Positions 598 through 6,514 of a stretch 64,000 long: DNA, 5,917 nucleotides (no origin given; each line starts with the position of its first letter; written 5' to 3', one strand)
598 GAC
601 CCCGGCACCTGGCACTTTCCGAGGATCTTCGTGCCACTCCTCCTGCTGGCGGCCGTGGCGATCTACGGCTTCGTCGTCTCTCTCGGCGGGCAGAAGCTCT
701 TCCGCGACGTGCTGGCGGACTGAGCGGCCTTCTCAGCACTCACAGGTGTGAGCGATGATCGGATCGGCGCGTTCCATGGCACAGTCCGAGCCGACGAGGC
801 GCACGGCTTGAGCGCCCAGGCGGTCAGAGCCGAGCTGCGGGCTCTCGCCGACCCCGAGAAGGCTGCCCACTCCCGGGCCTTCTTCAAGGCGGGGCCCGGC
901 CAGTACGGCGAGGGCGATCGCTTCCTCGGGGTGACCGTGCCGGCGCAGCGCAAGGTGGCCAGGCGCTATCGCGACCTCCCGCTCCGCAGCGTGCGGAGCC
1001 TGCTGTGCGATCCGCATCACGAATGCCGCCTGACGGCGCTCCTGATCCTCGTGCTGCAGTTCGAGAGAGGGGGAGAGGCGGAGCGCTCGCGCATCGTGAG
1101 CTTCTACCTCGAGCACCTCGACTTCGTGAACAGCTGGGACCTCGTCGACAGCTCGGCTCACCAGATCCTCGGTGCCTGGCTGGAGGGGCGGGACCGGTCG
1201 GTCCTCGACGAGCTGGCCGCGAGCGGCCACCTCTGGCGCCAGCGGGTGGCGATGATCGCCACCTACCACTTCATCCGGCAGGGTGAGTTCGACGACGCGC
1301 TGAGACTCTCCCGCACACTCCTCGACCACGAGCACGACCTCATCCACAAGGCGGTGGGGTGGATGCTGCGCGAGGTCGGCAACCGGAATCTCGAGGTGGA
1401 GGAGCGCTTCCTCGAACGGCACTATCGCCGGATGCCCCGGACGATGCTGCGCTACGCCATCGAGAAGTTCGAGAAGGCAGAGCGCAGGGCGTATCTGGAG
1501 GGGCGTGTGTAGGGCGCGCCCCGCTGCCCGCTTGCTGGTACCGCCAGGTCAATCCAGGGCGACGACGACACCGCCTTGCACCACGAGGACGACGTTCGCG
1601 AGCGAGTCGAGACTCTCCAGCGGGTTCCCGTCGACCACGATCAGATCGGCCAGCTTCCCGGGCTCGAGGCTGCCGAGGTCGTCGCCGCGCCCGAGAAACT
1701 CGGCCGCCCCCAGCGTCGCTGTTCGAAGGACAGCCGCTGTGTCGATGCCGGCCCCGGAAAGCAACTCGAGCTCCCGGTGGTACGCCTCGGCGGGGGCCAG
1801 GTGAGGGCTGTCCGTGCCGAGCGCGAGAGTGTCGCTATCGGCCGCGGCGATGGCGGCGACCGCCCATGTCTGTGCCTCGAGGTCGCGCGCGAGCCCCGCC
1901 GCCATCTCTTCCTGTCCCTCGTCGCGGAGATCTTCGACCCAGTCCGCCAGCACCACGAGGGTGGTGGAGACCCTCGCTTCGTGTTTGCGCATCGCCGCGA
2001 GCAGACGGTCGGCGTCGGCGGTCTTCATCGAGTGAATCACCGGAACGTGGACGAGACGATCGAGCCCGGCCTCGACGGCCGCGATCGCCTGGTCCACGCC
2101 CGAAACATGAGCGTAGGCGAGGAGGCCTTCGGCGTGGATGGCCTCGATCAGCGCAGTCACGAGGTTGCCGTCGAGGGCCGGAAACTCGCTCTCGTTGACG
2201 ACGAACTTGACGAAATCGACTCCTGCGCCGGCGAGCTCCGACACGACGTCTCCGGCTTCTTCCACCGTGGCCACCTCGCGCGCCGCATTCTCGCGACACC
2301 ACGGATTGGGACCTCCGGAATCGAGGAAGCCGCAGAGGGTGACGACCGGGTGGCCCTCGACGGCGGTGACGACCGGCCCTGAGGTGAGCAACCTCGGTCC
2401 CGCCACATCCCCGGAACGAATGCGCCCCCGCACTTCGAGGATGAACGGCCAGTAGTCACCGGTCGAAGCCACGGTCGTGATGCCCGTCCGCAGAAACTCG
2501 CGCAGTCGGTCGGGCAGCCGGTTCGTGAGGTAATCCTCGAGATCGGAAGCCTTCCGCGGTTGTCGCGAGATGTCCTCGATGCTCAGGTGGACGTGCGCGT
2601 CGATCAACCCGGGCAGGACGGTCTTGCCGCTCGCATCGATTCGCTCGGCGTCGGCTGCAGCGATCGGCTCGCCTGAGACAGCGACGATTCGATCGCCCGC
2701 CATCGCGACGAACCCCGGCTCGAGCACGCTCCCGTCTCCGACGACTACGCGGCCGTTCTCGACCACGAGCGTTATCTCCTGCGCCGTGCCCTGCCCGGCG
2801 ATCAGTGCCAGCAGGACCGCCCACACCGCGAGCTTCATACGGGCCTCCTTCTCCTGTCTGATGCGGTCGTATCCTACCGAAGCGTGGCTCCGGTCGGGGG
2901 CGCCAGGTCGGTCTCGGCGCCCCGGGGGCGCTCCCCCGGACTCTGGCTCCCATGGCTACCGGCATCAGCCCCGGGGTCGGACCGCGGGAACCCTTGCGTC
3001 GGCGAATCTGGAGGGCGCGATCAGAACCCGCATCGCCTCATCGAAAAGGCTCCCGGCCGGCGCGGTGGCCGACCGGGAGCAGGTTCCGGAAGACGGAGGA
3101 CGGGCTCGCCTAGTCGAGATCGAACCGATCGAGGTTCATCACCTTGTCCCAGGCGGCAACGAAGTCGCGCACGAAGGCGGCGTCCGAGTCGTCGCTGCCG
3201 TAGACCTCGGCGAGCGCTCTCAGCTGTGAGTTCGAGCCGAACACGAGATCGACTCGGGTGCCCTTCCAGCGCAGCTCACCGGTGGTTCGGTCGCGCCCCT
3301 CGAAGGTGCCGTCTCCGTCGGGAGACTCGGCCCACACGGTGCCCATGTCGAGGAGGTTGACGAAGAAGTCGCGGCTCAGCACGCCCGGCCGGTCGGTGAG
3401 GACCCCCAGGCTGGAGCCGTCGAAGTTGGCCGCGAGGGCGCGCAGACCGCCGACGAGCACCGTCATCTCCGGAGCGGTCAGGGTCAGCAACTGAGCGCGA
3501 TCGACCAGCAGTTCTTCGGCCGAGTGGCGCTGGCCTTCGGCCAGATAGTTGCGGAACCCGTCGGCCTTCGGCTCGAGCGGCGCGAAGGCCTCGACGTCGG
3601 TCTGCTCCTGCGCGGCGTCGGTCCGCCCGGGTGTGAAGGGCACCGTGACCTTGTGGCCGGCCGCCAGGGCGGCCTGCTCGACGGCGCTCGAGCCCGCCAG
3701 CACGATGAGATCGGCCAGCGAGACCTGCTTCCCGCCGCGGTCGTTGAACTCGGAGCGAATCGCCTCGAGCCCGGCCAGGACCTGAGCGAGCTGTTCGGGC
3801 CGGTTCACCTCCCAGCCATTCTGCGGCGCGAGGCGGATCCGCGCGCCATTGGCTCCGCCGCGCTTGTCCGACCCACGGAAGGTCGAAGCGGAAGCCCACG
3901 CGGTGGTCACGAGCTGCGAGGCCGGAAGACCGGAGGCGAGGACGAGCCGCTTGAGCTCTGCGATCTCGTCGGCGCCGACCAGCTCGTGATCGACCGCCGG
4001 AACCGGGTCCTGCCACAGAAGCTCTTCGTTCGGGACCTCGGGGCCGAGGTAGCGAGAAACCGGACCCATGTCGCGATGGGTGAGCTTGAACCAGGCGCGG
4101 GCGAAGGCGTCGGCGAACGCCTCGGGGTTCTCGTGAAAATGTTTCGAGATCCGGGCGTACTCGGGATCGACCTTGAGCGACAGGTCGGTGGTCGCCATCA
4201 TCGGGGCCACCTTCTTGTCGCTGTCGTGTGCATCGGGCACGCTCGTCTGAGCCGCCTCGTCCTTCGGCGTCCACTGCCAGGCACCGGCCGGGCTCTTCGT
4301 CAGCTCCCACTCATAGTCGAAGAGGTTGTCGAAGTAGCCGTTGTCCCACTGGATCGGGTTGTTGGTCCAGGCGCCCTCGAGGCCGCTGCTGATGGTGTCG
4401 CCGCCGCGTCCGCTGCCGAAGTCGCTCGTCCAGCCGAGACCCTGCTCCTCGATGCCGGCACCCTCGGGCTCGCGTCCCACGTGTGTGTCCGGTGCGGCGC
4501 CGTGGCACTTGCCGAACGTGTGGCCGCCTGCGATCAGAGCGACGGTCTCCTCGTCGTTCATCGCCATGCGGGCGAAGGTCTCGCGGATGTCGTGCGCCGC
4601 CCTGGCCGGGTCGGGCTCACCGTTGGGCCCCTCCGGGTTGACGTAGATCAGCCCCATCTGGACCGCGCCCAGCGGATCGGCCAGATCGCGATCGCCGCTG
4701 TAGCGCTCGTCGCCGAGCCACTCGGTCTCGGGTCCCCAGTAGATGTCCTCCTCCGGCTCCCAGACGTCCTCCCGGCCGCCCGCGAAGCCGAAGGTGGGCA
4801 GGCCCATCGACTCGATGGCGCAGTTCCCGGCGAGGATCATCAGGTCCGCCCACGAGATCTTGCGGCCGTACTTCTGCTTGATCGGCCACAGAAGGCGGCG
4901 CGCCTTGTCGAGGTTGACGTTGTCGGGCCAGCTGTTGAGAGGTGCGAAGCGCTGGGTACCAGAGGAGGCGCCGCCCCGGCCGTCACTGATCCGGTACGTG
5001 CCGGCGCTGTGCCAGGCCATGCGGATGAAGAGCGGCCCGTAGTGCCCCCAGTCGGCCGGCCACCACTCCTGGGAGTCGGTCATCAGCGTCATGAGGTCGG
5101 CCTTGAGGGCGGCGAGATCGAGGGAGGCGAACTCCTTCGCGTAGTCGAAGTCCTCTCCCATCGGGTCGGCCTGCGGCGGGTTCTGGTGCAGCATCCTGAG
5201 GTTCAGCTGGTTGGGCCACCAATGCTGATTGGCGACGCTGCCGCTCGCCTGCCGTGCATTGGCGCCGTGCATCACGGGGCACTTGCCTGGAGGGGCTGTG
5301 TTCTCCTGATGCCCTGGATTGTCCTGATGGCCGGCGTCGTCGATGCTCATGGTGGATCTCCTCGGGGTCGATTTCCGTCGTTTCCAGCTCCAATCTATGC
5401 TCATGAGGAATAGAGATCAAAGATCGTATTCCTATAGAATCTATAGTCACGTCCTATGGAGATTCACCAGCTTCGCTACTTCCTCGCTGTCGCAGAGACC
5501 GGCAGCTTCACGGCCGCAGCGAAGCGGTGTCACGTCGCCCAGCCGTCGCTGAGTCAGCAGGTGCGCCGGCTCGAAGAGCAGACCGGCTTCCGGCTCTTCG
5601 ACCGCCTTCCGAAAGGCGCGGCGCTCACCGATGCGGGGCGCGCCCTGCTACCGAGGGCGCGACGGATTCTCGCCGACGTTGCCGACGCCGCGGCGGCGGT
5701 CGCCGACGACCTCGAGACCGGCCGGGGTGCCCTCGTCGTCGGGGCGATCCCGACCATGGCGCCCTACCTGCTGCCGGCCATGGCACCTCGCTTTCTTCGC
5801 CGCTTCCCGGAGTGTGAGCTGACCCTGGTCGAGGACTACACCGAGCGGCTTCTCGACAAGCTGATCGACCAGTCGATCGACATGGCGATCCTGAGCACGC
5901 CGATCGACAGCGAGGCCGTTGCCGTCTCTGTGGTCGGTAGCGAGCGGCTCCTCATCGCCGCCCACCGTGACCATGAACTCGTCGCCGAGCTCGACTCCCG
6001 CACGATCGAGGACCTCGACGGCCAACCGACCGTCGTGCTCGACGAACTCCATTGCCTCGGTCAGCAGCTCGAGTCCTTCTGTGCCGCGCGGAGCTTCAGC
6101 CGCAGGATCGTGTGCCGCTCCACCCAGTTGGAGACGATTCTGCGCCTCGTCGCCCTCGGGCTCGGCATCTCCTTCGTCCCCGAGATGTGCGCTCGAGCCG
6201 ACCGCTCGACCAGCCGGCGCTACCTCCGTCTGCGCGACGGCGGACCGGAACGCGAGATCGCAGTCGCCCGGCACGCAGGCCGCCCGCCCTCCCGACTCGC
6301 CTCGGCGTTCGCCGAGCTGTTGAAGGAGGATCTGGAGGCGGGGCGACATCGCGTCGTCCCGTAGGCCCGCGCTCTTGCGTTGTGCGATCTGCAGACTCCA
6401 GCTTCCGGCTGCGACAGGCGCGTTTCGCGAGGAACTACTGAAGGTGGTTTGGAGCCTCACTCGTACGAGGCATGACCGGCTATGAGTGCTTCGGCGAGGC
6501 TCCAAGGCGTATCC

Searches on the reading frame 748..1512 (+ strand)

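Call 65: search_protein_families(library=pfam, proteins=[window:748-1512:+], max_evalue=0.0001)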
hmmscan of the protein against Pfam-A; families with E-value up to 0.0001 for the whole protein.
window:748-1512:+ (254 aa): 1 family
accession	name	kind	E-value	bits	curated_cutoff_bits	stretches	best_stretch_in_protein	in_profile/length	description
PF08713.17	DNA_alkylation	-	3.6e-63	213.5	21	1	26-241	1-213/213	DNA alkylation repair enzyme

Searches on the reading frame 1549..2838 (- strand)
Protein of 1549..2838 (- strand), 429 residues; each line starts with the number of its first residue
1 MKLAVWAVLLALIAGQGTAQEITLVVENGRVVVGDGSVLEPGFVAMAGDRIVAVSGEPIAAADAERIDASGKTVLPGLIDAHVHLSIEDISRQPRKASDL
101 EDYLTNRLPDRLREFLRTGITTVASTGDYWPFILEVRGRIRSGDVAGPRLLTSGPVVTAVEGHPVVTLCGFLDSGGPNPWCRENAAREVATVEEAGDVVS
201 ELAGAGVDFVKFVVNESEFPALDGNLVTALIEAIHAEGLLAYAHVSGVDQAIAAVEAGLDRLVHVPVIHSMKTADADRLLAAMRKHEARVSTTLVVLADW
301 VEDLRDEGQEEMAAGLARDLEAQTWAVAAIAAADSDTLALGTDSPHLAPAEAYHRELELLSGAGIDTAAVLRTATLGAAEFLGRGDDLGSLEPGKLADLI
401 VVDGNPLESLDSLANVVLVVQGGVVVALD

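Call 65: search_protein_families(library=pfam, proteins=[window:1549-2838:-], max_evalue=0.0001)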
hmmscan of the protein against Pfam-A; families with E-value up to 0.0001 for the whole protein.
window:1549-2838:- (429 aa): 2 families
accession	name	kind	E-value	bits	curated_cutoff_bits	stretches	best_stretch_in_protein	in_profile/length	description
PF01979.26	Amidohydro_1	-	2.5e-28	99.8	25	1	73-425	1-344/345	Amidohydrolase family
PF07969.17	Amidohydro_3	-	7.7e-15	55.8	29.7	2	190-426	212-471/472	Amidohydrolase family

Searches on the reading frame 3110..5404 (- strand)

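Call 39: search_protein_families(library=pfam, proteins=[window:3110-5404:-], max_evalue=0.00001)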
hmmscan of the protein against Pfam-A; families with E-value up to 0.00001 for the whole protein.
window:3110-5404:- (764 aa): 1 family
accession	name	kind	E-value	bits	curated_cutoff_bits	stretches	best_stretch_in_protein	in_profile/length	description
PF00141.28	peroxidase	-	1.3e-73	248.2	27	2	117-426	10-237/237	Peroxidase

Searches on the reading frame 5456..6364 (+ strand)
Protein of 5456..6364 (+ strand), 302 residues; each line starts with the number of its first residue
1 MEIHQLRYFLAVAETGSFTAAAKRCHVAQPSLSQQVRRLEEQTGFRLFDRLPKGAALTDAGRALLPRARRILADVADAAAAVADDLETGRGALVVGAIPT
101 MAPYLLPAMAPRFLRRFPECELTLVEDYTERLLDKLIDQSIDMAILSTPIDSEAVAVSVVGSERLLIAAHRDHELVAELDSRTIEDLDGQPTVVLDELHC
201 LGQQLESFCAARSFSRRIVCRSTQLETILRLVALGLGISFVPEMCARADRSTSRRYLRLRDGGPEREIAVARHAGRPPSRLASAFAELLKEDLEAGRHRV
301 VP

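Call 65: search_protein_families(library=pfam, proteins=[window:5456-6364:+], max_evalue=0.0001)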
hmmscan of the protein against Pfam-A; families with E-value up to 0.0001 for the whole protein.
window:5456-6364:+ (302 aa): 2 families
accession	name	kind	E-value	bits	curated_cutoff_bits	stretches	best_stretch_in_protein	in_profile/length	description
PF03466.25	LysR_substrate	-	2.2e-46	158.3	28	1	89-293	4-208/209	LysR substrate binding domain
PF00126.33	HTH_1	-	6.8e-25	87.2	26.6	1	3-62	1-60/60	Bacterial regulatory helix-turn-helix protein, lysR family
